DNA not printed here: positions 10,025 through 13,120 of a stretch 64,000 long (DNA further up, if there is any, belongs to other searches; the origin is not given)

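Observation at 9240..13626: Candidate novel module: MT-A70 methyltransferase + 931-aa orphan protein + inactivated MDH/LDH homolog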

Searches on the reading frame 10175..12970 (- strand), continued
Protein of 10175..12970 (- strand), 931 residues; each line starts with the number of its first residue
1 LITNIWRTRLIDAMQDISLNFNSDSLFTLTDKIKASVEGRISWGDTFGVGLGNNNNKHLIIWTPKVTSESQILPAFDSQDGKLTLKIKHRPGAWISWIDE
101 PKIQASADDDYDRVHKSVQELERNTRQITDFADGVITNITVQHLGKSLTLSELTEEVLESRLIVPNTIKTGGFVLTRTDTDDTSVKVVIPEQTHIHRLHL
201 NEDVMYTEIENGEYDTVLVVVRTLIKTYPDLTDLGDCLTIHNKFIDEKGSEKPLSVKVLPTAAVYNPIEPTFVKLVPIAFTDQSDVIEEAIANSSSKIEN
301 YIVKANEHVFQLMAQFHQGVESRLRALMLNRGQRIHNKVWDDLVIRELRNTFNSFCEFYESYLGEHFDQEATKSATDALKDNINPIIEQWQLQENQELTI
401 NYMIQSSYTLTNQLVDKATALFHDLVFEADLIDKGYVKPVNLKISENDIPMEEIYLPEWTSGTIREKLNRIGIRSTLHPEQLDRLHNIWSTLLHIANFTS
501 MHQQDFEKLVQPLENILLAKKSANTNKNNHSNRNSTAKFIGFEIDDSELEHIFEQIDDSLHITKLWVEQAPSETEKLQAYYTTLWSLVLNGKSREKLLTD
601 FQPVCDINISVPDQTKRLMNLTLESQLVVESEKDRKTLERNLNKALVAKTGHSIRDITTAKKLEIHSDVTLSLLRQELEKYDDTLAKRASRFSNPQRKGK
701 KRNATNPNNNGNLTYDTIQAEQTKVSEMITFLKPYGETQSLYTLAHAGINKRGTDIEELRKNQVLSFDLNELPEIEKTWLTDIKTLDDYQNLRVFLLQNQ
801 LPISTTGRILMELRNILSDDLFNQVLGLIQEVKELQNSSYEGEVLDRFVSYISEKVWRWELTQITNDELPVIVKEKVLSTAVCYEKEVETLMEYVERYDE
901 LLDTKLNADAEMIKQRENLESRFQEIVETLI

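Call 81: fold_search(model_id=the predicted structure, library=pdb)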
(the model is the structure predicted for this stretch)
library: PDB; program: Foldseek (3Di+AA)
matches with E <= 10: 143; with E <= 0.001: 0
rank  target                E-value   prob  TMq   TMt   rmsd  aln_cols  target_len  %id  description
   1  5oi9_B                1.1e-01  0.87  0.09  0.21   6.3       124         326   12  Trichoplax adhaerens STIL N-terminal domain (released 2018-04-18)
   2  6rlb_A                4.5e-01  0.06  0.08  0.08  40.1       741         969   11  Structure of the dynein-2 complex; tail domain (released 2019-08-28)
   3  7wwq_A                6.2e-01  0.75  0.10  0.21   6.4       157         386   11  Crystal structure of human Ufd1-Npl4 complex (released 2022-09-21)
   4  6skl_X                8.5e-01  0.04  0.08  0.10  31.7       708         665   11  Cryo-EM structure of the CMG Fork Protection Complex at a replication fork - Conformation 1 (released 2020-05-06)
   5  5cw5_B                8.8e-01  0.23  0.08  0.27  21.3       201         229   14  Structure of CfBRCC36-CfKIAA0157 complex (QSQ mutant) (released 2015-09-16)
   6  6jwh                  9.3e-01  0.75  0.10  0.19   6.2       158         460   10  Yeast Npl4 zinc finger, MPN and CTD domains (released 2019-12-25)
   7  7wwp                  1.0e+00  0.72  0.10  0.21   6.0       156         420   12  Crystal structure of human Npl4 (released 2022-09-21)
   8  9bly_A                1.2e+00  0.02  0.07  0.03  42.1       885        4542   10  Composite structure of full-length human dynein-1 in phi-particle conformation (released 2025-04-23)
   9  4ats                  1.3e+00  0.16  0.07  0.19   8.0       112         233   14  Structure of the ORF273 protein from the Acidianus two-tailed virus (released 2012-10-24)
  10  5luh_A                1.4e+00  0.05  0.06  0.13  20.4       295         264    8  AadA E87Q in complex with ATP, calcium and streptomycin (released 2018-01-17)
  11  9yrc_G                1.5e+00  0.57  0.10  0.19   5.9       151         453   12  p97Ufd1-Npl4 complex processing poly-ubiquitinated substrate in the presence of ATP (released 2026-03-25)
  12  7ogt_B                1.5e+00  0.01  0.06  0.07  70.6       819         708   14  Folded elbow of cohesin (released 2021-07-28)
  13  9cop_P                1.6e+00  0.06  0.09  0.16  24.0       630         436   11  Yeast RAVE bound to V-ATPase V1 complex (released 2024-11-20)
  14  6iem_A                2.0e+00  0.04  0.08  0.12  20.1       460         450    9  Argininosuccinate lyase from Mycobacterium tuberculosis (released 2019-02-20)
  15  5ayn                  2.0e+00  0.02  0.06  0.10  23.9       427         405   13  Crystal structure of a bacterial homologue of iron transporter ferroportin in outward-facing state (released 2015-11-04)
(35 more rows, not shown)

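Call 83: fold_search(model_id=the predicted structure, library=viral)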
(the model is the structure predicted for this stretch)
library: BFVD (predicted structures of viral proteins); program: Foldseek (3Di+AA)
matches with E <= 10: 173; with E <= 0.001: 0
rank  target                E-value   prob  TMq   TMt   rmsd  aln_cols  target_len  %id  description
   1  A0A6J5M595            8.7e-02  0.10  0.08  0.10  37.2       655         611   10  Uncharacterized protein [uncultured Caudovirales phage]
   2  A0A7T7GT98            8.7e-02  0.04  0.05  0.05  56.5       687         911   13  (no name in the UniProt tables at hand)
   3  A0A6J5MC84            9.1e-02  0.57  0.09  0.14  24.7       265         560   10  JAB domain-containing protein [uncultured Caudovirales phage]
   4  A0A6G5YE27            4.2e-01  0.09  0.06  0.05  23.3       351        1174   13  (no name in the UniProt tables at hand)
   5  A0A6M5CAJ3            4.3e-01  0.07  0.09  0.09  32.0       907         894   11  (no name in the UniProt tables at hand)
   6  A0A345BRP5            5.2e-01  0.75  0.09  0.26   5.2       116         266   13  (no name in the UniProt tables at hand)
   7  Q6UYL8                5.9e-01  0.07  0.09  0.11  35.0       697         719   11  Uncharacterized protein [Burkholderia phage BcepNazgul]
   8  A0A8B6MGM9            6.2e-01  0.04  0.08  0.08  33.2       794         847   10  (no name in the UniProt tables at hand)
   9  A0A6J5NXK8            7.8e-01  0.08  0.07  0.14  26.3       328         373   11  Uncharacterized protein (Fragment) [uncultured Caudovirales phage]
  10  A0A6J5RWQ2            8.5e-01  0.92  0.09  0.48   3.3       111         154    8  RadC DNA repair proteins [uncultured Caudovirales phage]
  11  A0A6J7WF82            8.5e-01  0.06  0.07  0.11  31.5       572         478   11  Uncharacterized protein (Fragment) [uncultured Caudovirales phage]
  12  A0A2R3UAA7            8.5e-01  0.04  0.08  0.08  41.4       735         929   10  (no name in the UniProt tables at hand)
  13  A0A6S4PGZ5            8.9e-01  0.02  0.06  0.07  56.9       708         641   12  T10G3.5 [uncultured phage_MedDCM-OCT-S39-C11]
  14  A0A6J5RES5            9.7e-01  0.93  0.09  0.46   2.9       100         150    9  RadC DNA repair proteins [uncultured Caudovirales phage]
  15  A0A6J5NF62            9.7e-01  0.02  0.06  0.07  42.0       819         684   11  Lysozyme [uncultured Caudovirales phage]
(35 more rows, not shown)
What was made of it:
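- Local JAB/MPN-like fold hits recur: phage RadC prob 0.92-0.93, rmsd 2.9-3.3 A over 100-111 columns; Npl4 MPN prob 0.72-0.75 (calls 81, 83). All Foldseek E-values are at least 0.09 (calls 81, 83).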

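Call 84: search_solved_structures(query=A7, max_evalue=10, show_alignments=2)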
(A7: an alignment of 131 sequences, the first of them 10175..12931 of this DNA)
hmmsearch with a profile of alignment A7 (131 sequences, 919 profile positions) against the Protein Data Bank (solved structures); distinct sequences matched with E-value up to 10: 32.
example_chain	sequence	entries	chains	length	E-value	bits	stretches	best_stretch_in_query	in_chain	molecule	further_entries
6gp9_A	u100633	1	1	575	0.072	14.4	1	498-559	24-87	RNA-directed RNA polymerase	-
5w2e_A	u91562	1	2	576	0.3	12.4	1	498-558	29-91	Genome polyprotein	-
5czb_A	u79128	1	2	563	0.31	12.3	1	498-557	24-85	NS5B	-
4eaw_A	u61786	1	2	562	0.31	12.3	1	498-557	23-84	RNA-directed RNA polymerase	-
4dru_A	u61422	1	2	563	0.31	12.3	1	498-557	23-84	RNA-directed RNA polymerase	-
4ry4_A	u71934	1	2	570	0.32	12.3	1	498-557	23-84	HCV J4 RNA polymerase (NS5B)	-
4ry5_A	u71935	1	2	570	0.32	12.2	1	498-557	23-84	HCV J4 RNA polymerase (NS5B)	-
4ry6_A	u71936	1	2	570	0.32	12.2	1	498-557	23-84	HCV J4 RNA polymerase (NS5B)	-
4ry7_A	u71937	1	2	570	0.32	12.2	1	498-557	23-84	HCV J4 RNA polymerase (NS5B)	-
1nb4_A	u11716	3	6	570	0.32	12.2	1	498-557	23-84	polyprotein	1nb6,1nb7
2xhv_A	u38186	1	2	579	0.32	12.2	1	498-557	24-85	RNA-directed RNA polymerase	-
2xhu_A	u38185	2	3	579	0.32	12.2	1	498-557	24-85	RNA-directed RNA polymerase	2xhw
3cso_A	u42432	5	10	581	0.32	12.2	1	498-557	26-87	RNA-directed RNA polymerase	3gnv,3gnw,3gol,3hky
3mwv_A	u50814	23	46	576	0.33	12.2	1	498-557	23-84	Genome polyprotein | NS5B polymerase | RNA-directed RNA polymerase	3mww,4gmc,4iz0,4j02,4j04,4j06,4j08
4oow_A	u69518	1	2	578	0.33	12.2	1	498-557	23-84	RNA-directed RNA polymerase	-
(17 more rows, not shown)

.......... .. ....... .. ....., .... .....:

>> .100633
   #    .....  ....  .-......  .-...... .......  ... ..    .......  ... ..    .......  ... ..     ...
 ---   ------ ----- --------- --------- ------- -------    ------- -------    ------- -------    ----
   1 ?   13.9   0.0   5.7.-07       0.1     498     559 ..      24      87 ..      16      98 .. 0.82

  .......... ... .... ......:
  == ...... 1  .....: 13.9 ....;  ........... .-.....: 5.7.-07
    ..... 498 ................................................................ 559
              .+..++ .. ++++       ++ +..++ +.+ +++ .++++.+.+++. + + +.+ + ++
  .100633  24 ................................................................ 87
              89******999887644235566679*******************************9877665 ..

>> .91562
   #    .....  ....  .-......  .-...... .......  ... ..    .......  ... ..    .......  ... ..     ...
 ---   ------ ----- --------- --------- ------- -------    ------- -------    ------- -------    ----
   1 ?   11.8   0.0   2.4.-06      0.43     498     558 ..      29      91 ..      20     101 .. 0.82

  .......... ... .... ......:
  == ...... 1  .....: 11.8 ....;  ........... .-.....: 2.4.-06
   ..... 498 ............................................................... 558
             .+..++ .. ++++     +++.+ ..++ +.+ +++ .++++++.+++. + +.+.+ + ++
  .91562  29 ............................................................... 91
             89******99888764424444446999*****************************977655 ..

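Call 87: find_related_loci(query=A8, collection=genome_contigs, flank=8000)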
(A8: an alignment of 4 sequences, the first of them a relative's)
Query A8 (1107 aa) in genome_contigs; peptide patterns used: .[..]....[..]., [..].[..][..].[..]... (x = any residue, [..] = any of these).
150 stretches matched a pattern; 1 encode a relative of the query (tblastn E <= 1e-3); 1 distinct loci.
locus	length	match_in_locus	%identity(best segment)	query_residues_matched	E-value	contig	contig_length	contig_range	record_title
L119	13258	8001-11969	51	3-1107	0e+0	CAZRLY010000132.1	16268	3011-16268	MAG TPA_asm: uncultured bacterium isolate binchicken_co97_140 genome assembly, contig: NODE_14472_length_16268_cov_6.436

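Call 99: search_protein_families(library=pfam, proteins=[L013:11522-12514:+, L013:12602-13999:+, L013:13996-14691:+, L013:14756-17164:+], max_evalue=0.001)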
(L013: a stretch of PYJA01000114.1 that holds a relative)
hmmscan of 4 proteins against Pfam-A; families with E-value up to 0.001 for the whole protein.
L013:11522-12514:+ (330 aa): 0 families

L013:12602-13999:+ (465 aa): 0 families

L013:13996-14691:+ (231 aa): 0 families

L013:14756-17164:+ (802 aa): 1 family
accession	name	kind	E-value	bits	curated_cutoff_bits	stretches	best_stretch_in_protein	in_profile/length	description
PF02516.20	STT3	-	4.9e-11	43.2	24.5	1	43-330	29-288/405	Oligosaccharyl transferase STT3, N-terminal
